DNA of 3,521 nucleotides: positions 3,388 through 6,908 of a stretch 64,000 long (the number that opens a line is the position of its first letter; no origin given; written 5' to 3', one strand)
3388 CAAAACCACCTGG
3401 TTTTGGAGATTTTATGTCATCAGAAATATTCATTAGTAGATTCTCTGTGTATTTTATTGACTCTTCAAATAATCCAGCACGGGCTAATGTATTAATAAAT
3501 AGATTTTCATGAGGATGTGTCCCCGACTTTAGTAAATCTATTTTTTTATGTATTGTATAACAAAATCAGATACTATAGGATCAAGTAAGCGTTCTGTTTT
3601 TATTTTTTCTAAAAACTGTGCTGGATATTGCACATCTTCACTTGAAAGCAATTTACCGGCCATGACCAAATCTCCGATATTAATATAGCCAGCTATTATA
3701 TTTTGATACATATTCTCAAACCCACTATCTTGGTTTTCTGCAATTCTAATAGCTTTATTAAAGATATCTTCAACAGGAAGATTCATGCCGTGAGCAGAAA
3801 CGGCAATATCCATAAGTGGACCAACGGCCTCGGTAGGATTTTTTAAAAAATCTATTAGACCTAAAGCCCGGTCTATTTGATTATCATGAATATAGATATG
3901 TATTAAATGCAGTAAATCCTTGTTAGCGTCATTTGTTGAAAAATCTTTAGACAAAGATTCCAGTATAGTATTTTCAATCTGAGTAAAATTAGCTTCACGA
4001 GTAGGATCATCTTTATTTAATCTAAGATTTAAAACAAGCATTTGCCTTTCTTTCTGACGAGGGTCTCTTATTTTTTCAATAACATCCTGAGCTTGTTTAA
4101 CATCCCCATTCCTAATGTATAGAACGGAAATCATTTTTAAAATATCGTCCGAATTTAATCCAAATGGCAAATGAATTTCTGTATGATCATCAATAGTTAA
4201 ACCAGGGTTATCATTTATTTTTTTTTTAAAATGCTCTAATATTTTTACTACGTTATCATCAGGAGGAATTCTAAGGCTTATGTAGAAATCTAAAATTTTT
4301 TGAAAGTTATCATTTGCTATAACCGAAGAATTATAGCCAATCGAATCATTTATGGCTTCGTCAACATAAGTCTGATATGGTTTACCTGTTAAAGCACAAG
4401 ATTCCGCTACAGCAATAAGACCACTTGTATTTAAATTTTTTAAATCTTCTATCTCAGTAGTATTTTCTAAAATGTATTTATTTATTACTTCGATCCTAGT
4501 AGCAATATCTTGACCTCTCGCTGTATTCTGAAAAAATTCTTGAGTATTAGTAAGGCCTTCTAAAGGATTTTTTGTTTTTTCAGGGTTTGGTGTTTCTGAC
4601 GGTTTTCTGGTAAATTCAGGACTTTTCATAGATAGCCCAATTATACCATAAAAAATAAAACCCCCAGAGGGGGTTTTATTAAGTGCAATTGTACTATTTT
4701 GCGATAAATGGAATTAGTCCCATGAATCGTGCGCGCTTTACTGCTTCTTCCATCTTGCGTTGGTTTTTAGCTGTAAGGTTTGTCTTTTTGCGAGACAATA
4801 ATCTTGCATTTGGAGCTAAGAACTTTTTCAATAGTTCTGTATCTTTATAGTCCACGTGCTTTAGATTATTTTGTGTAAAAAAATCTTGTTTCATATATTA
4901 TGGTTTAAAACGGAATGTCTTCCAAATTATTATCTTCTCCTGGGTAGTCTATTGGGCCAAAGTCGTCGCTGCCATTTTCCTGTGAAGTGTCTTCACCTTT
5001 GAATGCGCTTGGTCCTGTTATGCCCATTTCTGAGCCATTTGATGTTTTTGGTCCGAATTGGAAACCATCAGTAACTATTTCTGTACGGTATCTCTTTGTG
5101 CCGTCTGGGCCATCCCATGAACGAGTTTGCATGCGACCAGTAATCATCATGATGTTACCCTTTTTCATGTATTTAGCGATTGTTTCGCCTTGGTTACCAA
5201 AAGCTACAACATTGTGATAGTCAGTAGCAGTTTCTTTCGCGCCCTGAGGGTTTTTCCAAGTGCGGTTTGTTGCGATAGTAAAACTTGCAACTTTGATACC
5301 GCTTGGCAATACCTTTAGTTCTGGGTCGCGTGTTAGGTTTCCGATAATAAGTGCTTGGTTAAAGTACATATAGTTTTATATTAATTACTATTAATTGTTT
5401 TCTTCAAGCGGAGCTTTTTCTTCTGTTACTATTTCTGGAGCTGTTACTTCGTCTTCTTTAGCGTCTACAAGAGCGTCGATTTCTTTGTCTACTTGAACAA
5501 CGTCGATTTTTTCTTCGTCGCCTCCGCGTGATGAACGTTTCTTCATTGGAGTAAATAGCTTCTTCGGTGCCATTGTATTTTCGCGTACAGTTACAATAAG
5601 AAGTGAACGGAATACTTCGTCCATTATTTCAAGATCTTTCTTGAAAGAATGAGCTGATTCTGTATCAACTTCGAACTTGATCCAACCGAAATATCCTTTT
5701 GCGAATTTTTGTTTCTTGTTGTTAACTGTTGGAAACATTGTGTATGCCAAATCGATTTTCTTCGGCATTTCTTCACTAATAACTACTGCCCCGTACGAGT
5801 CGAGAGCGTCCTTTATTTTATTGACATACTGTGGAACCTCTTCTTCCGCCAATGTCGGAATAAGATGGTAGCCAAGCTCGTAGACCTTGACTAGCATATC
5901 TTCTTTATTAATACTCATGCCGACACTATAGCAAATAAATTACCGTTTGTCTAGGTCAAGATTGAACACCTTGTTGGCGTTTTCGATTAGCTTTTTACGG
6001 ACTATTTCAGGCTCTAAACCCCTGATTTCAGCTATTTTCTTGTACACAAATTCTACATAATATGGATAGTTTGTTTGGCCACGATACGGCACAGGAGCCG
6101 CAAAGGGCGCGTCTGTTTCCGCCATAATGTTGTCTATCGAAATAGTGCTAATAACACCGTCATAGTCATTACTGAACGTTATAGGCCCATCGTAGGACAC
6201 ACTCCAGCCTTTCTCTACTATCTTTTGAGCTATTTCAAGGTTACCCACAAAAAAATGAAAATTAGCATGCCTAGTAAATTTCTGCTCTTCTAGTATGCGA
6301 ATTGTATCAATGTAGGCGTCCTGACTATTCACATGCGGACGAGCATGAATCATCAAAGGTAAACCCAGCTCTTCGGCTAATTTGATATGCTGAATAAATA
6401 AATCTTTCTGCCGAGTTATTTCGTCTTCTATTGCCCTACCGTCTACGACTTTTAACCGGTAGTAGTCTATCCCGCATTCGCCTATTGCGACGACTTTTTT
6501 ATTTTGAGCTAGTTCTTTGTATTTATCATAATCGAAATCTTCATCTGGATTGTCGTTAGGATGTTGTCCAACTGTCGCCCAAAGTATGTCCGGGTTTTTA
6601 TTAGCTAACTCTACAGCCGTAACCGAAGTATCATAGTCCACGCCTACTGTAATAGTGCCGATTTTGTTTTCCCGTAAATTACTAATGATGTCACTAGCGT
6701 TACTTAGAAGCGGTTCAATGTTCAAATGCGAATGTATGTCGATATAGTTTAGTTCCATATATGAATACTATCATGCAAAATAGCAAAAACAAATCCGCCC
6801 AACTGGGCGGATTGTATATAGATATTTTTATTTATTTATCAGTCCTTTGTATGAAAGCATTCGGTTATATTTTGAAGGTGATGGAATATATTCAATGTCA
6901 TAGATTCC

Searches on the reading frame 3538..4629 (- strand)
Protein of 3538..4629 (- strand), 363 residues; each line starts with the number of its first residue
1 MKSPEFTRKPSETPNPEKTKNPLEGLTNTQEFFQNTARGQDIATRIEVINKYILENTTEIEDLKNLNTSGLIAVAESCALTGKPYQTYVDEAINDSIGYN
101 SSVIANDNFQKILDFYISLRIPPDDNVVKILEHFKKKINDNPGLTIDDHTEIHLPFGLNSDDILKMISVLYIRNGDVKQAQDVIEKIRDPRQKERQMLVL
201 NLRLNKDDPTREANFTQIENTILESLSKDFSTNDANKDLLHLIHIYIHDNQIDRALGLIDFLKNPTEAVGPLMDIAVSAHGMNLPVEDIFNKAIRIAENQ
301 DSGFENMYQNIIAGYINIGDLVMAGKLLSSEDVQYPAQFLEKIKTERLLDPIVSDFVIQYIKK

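Call 45: find_encoding_contigs(protein=window:3538-4629:-, flank=10000, max_places=1)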
Protein window:3538-4629:- (363 aa): 1 contig read that carries it; 1 place shown.
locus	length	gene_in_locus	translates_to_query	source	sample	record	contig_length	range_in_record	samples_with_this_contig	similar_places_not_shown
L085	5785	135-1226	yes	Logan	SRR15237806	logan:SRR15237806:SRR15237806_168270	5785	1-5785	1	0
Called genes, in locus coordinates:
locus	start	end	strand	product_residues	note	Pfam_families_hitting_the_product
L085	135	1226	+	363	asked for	-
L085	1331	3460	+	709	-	-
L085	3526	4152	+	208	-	-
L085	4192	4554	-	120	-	PF01329:Pterin_4a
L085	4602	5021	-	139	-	-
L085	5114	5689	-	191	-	PF08207:EFP_N, PF01132:EFP (weak), PF09285:Elong-fact-P_C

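Call 47: search_protein_families(library=ncbifam, proteins=[window:3538-4629:-], max_evalue=0.01)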
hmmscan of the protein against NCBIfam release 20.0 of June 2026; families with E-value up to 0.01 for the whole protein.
window:3538-4629:- (363 aa): 0 families

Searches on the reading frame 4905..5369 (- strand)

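Call 47: search_protein_families(library=ncbifam, proteins=[window:4905-5369:-], max_evalue=0.01)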
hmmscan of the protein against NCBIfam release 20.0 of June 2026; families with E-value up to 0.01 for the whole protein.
window:4905-5369:- (154 aa): 20 families
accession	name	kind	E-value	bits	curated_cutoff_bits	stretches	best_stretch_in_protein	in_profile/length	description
TIGR00621.2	ssb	subfamily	6.2e-34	117.7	53.95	1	3-123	4-126/165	single-stranded DNA-binding protein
NF005406.0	PRK06958.1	subfamily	7.2e-27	95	252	1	4-132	5-135/182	single-stranded DNA-binding protein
NF005241.0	PRK06751.1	equivalog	1.4e-26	93.7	313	1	3-116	2-114/173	single-stranded DNA-binding protein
NF005580.0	PRK07275.1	subfamily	1.9e-26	93.2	254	1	4-112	3-109/162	single-stranded DNA-binding protein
NF006533.0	PRK09010.1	subfamily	2e-24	86.5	260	1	4-101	7-105/177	single-stranded DNA-binding protein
NF006445.0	PRK08763.1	subfamily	2.1e-23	83.3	246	1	4-136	6-138/164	single-stranded DNA-binding protein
NF004357.0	PRK05733.1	subfamily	2.5e-23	83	241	1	4-101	6-103/172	single-stranded DNA-binding protein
NF006297.0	PRK08486.1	equivalog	1.7e-22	80.5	212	1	3-124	2-123/182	single-stranded DNA-binding protein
NF004972.0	PRK06341.1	equivalog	3.8e-22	79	254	1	4-129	6-131/166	single-stranded DNA-binding protein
NF005579.0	PRK07274.1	equivalog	1e-20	73.7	169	1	3-105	2-101/131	single-stranded DNA-binding protein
NF010292.0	PRK13732.1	subfamily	2.6e-20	73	265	1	4-100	7-103/175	single-stranded DNA-binding protein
NF005242.0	PRK06752.1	equivalog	5.8e-19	68.3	189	1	3-111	2-108/112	single-stranded DNA-binding protein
NF005170.0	PRK06642.1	equivalog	6e-19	68.3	270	1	3-104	5-108/152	single-stranded DNA-binding protein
NF005851.0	PRK07772.1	subfamily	1.2e-16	61.4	194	1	8-101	9-104/191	single-stranded DNA-binding protein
NF004948.0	PRK06293.1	equivalog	8.3e-13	48.6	156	1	7-137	5-129/161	single-stranded DNA-binding protein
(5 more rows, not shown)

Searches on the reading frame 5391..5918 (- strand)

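Call 47: search_protein_families(library=ncbifam, proteins=[window:5391-5918:-], max_evalue=0.01)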
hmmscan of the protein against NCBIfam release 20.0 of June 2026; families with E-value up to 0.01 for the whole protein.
window:5391-5918:- (175 aa): 1 family
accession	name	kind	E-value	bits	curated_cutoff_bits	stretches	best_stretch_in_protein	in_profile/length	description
TIGR00166.1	S6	equivalog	4.5e-09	36.4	42.9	1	11-110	2-93/95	30S ribosomal protein S6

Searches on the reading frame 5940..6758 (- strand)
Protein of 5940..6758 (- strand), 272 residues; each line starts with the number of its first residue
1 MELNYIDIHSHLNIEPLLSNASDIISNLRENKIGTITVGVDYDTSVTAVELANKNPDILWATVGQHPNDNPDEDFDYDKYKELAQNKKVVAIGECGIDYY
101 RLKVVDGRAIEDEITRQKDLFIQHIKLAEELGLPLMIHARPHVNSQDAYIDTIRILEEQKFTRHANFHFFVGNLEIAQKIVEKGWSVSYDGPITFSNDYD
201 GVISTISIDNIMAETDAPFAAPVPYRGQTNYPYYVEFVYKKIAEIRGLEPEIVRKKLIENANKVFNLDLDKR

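Call 47: search_protein_families(library=ncbifam, proteins=[window:5940-6758:-], max_evalue=0.01)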
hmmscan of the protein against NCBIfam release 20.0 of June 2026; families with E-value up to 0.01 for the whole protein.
window:5940-6758:- (272 aa): 5 families
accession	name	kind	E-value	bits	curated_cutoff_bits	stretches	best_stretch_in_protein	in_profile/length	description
TIGR00010.1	TIGR00010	subfamily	1e-60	205.3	206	1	5-266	1-252/253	YchF/TatD family DNA exonuclease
NF008075.0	PRK10812.1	equivalog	1.3e-34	119.6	438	1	6-270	4-259/265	metal-dependent hydrolase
NF007745.0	PRK10425.1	equivalog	1.7e-24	86.5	395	1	19-267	15-258/260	3'-5' ssDNA/RNA exonuclease TatD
NF008522.0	PRK11449.1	equivalog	5.5e-24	84.7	481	1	1-267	1-258/259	metal-dependent hydrolase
NF041926.1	QatD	equivalog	2.3e-19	69.5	230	1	7-263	1-238/239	Qat anti-phage system TatD family nuclease QatD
